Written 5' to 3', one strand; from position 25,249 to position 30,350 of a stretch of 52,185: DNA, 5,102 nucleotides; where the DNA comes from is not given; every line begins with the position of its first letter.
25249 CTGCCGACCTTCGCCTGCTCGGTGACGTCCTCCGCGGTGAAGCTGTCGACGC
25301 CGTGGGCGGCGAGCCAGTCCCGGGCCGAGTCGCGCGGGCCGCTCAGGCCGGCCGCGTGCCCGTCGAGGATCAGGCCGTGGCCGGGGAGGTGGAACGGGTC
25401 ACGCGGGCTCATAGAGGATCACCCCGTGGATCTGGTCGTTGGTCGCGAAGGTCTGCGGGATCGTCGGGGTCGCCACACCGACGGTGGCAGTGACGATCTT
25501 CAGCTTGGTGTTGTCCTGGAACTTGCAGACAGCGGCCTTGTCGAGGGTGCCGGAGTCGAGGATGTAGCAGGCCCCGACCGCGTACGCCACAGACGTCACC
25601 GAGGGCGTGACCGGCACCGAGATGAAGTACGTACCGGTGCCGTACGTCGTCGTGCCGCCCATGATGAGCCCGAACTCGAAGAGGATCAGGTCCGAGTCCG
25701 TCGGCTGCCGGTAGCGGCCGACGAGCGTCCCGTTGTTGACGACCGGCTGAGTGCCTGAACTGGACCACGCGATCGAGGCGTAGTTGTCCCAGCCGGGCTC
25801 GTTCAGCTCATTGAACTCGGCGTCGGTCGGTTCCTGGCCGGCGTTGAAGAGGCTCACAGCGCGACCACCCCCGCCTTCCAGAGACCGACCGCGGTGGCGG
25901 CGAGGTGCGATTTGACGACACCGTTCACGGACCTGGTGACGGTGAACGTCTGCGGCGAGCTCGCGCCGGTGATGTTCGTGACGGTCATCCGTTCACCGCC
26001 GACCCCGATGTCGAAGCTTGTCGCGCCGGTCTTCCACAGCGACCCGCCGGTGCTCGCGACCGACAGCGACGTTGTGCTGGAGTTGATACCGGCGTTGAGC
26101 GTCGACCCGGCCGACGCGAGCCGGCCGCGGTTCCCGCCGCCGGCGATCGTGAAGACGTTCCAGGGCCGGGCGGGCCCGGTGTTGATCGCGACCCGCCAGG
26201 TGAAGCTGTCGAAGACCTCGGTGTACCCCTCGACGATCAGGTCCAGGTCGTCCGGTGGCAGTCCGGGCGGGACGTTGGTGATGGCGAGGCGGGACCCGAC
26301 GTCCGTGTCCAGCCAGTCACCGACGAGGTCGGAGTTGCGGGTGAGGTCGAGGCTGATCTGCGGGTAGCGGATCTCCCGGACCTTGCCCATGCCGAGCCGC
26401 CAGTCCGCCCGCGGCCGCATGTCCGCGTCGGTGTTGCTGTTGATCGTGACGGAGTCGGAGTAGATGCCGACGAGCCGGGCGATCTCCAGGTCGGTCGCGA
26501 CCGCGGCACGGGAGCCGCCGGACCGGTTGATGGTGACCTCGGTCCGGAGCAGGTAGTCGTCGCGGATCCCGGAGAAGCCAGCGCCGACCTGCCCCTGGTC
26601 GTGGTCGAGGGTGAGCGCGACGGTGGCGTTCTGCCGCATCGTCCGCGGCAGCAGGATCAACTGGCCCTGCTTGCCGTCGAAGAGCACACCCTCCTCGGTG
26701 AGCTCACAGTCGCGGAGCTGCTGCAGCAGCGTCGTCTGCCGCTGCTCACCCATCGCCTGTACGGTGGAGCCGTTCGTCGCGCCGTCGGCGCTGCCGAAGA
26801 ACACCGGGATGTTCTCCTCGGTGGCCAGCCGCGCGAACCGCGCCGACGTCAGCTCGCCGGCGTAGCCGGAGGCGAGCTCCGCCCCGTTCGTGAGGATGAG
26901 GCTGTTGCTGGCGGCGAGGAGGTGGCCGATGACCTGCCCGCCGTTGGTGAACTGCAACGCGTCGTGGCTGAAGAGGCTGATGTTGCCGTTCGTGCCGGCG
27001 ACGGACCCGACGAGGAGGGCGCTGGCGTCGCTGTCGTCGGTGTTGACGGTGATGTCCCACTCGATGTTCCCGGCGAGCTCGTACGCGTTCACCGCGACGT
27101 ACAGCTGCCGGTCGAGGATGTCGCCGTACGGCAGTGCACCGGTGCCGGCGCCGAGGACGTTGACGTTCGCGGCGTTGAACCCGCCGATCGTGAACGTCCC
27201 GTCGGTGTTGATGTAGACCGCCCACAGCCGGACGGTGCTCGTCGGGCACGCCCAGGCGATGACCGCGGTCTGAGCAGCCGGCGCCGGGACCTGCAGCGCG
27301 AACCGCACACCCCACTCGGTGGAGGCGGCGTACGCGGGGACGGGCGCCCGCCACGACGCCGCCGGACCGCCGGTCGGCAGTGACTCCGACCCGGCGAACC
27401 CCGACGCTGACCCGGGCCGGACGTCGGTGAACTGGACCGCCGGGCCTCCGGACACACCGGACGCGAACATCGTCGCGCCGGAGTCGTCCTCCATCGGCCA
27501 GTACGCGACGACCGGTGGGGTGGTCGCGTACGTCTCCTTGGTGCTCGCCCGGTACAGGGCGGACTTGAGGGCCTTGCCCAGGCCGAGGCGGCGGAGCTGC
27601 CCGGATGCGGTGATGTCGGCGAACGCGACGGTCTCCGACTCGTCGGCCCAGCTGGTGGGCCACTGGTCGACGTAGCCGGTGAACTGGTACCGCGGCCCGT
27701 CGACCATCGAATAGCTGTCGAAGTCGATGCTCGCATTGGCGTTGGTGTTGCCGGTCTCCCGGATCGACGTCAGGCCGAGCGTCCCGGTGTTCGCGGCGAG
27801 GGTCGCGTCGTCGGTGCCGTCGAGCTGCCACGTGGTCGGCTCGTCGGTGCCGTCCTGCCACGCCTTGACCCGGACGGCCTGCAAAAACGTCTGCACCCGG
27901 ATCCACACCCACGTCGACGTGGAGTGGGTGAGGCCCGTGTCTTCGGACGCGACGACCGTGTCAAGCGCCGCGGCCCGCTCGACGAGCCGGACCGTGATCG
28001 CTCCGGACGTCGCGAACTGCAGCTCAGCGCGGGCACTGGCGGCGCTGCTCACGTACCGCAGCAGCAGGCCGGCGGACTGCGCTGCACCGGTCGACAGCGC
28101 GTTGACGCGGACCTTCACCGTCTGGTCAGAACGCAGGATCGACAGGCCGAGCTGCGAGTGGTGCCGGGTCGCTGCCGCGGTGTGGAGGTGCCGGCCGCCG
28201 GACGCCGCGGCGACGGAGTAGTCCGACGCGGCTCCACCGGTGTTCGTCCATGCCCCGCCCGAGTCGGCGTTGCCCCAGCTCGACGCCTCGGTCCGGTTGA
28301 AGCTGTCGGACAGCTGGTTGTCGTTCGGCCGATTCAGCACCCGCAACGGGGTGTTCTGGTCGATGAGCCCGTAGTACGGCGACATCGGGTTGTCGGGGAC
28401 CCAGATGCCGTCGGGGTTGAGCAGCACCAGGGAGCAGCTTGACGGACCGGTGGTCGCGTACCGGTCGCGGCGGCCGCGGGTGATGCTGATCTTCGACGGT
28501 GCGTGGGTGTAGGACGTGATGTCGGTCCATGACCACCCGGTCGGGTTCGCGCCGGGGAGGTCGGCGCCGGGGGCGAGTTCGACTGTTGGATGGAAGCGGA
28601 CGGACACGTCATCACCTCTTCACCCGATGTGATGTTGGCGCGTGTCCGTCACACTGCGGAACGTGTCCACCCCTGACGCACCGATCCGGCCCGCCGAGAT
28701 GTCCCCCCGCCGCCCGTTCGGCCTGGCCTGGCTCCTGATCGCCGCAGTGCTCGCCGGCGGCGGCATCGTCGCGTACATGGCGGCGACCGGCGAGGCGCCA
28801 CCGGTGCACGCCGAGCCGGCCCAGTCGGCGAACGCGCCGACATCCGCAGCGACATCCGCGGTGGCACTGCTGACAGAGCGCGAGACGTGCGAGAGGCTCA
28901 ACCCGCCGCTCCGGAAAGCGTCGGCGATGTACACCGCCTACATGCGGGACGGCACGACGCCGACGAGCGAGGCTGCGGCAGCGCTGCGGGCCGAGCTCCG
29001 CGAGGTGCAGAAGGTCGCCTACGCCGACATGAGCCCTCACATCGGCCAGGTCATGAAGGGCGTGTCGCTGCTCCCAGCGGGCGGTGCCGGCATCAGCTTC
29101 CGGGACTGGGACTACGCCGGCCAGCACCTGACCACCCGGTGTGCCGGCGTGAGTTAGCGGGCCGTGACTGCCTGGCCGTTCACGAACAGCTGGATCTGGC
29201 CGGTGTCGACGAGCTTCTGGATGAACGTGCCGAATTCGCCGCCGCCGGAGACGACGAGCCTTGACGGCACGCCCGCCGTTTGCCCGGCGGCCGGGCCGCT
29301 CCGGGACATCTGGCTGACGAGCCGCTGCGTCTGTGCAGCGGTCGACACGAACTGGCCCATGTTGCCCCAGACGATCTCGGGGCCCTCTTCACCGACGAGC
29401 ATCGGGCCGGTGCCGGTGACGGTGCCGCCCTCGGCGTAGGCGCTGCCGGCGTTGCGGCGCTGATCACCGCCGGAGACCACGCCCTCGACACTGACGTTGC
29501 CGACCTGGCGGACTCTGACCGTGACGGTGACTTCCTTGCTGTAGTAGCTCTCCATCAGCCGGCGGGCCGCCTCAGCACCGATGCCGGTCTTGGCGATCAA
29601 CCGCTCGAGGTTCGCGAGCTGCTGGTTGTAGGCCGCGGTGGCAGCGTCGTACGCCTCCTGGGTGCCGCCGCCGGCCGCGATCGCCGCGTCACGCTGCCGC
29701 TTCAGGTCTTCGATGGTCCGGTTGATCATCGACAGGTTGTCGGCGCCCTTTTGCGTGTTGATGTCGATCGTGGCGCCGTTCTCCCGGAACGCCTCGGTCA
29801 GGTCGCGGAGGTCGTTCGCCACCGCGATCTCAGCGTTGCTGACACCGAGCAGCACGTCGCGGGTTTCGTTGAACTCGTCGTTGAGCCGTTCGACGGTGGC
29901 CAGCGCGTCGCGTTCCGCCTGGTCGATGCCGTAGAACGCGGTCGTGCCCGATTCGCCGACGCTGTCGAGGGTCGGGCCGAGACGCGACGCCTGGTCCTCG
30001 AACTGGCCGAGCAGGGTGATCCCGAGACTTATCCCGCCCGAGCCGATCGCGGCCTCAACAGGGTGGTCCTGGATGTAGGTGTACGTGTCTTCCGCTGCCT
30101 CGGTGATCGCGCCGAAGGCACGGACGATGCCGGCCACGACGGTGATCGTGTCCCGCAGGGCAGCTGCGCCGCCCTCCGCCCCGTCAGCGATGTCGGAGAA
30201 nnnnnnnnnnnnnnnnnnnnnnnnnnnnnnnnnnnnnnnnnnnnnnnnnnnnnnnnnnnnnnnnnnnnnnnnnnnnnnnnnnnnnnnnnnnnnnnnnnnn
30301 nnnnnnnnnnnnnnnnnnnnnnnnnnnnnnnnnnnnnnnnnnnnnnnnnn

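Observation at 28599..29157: Opposite-strand secreted/membrane-protein gene between tape measure and tail-tip gene, with a mirror-image start region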

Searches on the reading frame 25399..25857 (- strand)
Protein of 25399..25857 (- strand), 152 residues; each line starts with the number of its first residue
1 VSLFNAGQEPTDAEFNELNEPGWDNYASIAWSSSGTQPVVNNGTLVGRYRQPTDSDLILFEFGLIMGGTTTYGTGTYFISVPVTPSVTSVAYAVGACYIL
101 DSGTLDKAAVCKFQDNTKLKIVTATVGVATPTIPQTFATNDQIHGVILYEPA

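Call 10: search_protein_families(library=phrogs, proteins=[window:25399-25857:-], max_evalue=0.01)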
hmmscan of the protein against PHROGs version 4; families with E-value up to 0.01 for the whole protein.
window:25399-25857:- (152 aa): 1 family
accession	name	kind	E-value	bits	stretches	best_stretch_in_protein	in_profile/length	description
phrog_13144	-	unknown function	0.00024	21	1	29-148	341-460/464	-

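Call 11: search_protein_families(library=pfam, proteins=[window:25399-25857:-], max_evalue=0.01)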
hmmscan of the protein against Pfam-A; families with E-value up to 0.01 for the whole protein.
window:25399-25857:- (152 aa): 0 families

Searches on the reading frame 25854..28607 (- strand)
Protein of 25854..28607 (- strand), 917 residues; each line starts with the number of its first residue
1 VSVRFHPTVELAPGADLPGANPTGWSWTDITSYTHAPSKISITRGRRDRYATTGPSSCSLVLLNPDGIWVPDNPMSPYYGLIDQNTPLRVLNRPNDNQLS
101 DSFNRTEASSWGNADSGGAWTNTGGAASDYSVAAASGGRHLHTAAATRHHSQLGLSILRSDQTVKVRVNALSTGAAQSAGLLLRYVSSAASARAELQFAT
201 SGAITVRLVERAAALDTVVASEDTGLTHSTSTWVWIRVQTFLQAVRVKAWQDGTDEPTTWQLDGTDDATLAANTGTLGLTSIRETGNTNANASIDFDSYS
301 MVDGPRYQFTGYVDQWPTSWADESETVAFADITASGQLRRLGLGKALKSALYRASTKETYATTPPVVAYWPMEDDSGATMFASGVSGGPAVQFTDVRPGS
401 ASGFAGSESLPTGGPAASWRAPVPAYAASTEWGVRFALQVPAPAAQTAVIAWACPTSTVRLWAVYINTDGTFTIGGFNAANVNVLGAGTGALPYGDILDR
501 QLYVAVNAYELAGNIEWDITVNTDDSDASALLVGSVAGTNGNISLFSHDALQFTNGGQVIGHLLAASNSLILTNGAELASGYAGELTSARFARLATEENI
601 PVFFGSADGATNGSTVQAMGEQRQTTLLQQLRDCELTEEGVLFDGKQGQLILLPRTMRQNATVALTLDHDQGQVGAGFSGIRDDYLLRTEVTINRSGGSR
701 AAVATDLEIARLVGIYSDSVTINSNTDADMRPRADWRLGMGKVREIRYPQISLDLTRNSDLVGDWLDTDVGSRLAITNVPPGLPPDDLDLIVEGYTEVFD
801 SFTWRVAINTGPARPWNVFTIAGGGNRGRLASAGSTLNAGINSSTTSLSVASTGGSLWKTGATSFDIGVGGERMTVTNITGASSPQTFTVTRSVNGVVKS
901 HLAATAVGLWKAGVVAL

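Call 10: search_protein_families(library=phrogs, proteins=[window:25854-28607:-], max_evalue=0.01)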
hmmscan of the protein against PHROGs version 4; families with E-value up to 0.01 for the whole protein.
window:25854-28607:- (917 aa): 2 families
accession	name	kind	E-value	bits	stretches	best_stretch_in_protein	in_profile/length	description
phrog_5313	-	unknown function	3.4e-147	493.3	1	23-916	156-1051/1052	-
phrog_24476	-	other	1.9e-58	199.1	3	664-825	430-599/1066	phosphodiesterase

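Call 11: search_protein_families(library=pfam, proteins=[window:25854-28607:-], max_evalue=0.01)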
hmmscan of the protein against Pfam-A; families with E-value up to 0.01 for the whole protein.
window:25854-28607:- (917 aa): 0 families

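Call 13: search_dna_similar(query=window:25854-28607:-, collection=phages, mode=protein, max_evalue=1e-10, max_rows=30)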
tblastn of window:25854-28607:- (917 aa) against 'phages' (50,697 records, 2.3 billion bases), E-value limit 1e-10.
Records with a match: 34; places in all: 34; records where one place covers at least 80% of the query: 3.
Best place of each record, by identity: <60% 34.
By first word of the organism name: Streptomyces 34.
By host as written in the record: Streptomyces sanglieri UNT16F27A 16; Streptomyces viridochromogenes DSM40736 5; Streptomyces platensis MJ1A1 2; Streptomyces griseus ATCC 10137 2; Streptomyces avermitilis 2; Streptomyces venezuelae ATCC 10712 2; Streptomyces mirabilis NRRL B-2400 2; Streptomyces coelicolor M600 1; and 2 more.
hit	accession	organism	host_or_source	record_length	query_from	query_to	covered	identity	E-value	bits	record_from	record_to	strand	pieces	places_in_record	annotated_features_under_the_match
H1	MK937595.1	Streptomyces phage Dubu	Streptomyces platensis MJ1A1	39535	99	867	84%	29.3%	3e-39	237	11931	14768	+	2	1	16: hypothetical protein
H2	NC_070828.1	Streptomyces phage Dubu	Streptomyces platensis MJ1A1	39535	99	867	84%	29.3%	3e-39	237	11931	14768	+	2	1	16: hypothetical protein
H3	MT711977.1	Streptomyces phage Dagobah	Streptomyces coelicolor M600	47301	99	888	86%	28.6%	3e-35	236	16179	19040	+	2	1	carbohydrate binding domain-containing protein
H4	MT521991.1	Streptomyces phage Eklok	Streptomyces sanglieri UNT16F27A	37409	309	899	64%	29.6%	1e-30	137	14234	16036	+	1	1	18: hypothetical protein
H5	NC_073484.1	Streptomyces phage Eklok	Streptomyces sanglieri UNT16F27A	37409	309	899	64%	29.6%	1e-30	137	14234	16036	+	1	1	18: hypothetical protein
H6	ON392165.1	Streptomyces phage Eastland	Streptomyces sanglieri UNT16F27A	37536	309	899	64%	29.6%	1e-30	137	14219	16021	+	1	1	18: hypothetical protein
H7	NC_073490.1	Streptomyces phage Eastland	Streptomyces sanglieri UNT16F27A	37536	309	899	64%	29.6%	1e-30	137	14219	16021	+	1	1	18: hypothetical protein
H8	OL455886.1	Streptomyces phage Piccadilly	Streptomyces sanglieri UNT16F27A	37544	309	899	64%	29.6%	1e-30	137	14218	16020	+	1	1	18: hypothetical protein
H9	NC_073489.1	Streptomyces phage Piccadilly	Streptomyces sanglieri UNT16F27A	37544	309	899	64%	29.6%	1e-30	137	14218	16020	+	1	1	18: hypothetical protein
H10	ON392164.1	Streptomyces phage AxeJC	Streptomyces sanglieri UNT16F27A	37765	309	899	64%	29.6%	1e-30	137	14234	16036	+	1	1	18: hypothetical protein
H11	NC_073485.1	Streptomyces phage AxeJC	Streptomyces sanglieri UNT16F27A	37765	309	899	64%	29.6%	1e-30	137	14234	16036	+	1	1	18: hypothetical protein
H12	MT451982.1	Streptomyces phage Cumberbatch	Streptomyces sanglieri UNT16F27A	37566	309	899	64%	29.4%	7e-30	134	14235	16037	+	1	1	18: hypothetical protein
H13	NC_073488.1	Streptomyces phage Cumberbatch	Streptomyces sanglieri UNT16F27A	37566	309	899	64%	29.4%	7e-30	134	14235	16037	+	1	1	18: hypothetical protein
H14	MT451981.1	Streptomyces phage Vondra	Streptomyces sanglieri UNT16F27A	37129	309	875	62%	30.4%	8e-35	150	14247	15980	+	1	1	18: hypothetical protein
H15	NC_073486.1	Streptomyces phage Vondra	Streptomyces sanglieri UNT16F27A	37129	309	875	62%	30.4%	8e-35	150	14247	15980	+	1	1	18: hypothetical protein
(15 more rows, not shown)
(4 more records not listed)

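Call 15: get_annotated_region(hit=H3, flank=6000)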
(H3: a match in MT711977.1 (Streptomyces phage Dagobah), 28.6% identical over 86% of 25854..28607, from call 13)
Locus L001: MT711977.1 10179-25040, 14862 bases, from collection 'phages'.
description: Streptomyces phage Dagobah, complete genome.
organism: Streptomyces phage Dagobah (NCBI taxid 2740180)
taxonomy: Viruses
host: Streptomyces coelicolor M600; source: soil; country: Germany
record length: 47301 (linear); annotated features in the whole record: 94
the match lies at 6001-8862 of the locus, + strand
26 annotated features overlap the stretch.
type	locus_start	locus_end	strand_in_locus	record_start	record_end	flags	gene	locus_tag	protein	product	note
CDS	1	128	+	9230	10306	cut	-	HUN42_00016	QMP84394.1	hypothetical protein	-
CDS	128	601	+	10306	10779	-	-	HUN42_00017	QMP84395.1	hypothetical protein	-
CDS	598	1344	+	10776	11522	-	-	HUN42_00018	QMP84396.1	hypothetical protein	-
CDS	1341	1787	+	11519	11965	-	-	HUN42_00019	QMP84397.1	hypothetical protein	-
CDS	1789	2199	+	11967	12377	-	-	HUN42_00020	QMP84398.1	hypothetical protein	-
CDS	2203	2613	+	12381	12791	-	-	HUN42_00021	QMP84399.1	hypothetical protein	-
CDS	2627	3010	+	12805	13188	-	-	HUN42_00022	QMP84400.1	hypothetical protein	-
CDS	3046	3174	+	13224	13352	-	-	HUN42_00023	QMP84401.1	hypothetical protein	-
CDS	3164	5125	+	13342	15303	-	-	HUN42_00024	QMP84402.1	hypothetical protein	-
CDS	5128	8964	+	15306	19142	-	-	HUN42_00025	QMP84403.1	carbohydrate binding domain-containing protein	-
CDS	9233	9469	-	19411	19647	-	-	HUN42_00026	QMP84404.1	hypothetical protein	-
CDS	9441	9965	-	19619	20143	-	-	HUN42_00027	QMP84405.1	deoxycytidylate deaminase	-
CDS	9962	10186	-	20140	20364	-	-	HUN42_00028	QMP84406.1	hypothetical protein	-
CDS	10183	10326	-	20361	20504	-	-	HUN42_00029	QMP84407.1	hypothetical protein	-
CDS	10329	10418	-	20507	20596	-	-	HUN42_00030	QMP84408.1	hypothetical protein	-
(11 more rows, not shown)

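Call 16: get_annotated_region(hit=H1, flank=6000)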
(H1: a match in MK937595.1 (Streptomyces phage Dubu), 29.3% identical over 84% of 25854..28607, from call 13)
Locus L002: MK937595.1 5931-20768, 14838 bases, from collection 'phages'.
description: Streptomyces phage Dubu, complete genome.
organism: Streptomyces phage Dubu (NCBI taxid 2591226)
taxonomy: Viruses; Duplodnaviria; Heunggongvirae; Uroviricota; Caudoviricetes; Dubuvirus; Dubuvirus dubu
host: Streptomyces platensis MJ1A1; source: -; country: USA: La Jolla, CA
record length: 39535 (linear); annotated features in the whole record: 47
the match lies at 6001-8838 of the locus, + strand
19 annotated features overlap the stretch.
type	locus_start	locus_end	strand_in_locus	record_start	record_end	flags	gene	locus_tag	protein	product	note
CDS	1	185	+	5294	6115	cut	6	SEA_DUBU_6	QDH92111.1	major capsid protein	-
CDS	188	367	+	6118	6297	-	7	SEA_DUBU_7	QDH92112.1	hypothetical protein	-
CDS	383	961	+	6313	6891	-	8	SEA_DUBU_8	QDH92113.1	hypothetical protein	-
CDS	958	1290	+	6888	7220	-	9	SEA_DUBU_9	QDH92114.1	head-to-tail stopper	-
CDS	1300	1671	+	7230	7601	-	10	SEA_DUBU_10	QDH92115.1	hypothetical protein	-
CDS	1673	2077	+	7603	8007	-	11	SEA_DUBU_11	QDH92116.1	tail terminator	-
CDS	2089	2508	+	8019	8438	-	12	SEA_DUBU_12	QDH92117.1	major tail protein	-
CDS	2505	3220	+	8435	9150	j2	14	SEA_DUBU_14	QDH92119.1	tail assembly chaperone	-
CDS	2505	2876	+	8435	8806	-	13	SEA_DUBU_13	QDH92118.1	hypothetical protein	-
CDS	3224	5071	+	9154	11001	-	15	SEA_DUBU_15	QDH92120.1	tape measure protein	-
CDS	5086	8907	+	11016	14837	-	16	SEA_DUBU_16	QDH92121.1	hypothetical protein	-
CDS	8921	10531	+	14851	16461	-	17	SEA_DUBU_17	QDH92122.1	hypothetical protein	-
CDS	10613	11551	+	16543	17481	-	18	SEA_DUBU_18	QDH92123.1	lysin A, N-acetylmuramoyl-L-alanine amidase domain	-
CDS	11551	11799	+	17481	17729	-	19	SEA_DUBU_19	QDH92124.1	hypothetical protein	-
CDS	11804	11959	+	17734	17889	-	20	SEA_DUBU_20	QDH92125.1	hypothetical protein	-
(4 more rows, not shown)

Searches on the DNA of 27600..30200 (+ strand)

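Call 8: search_dna_similar(query=window:27600-30200:+, collection=phages, mode=near, max_rows=30)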
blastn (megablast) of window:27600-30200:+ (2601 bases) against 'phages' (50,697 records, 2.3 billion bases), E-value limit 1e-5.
No match.
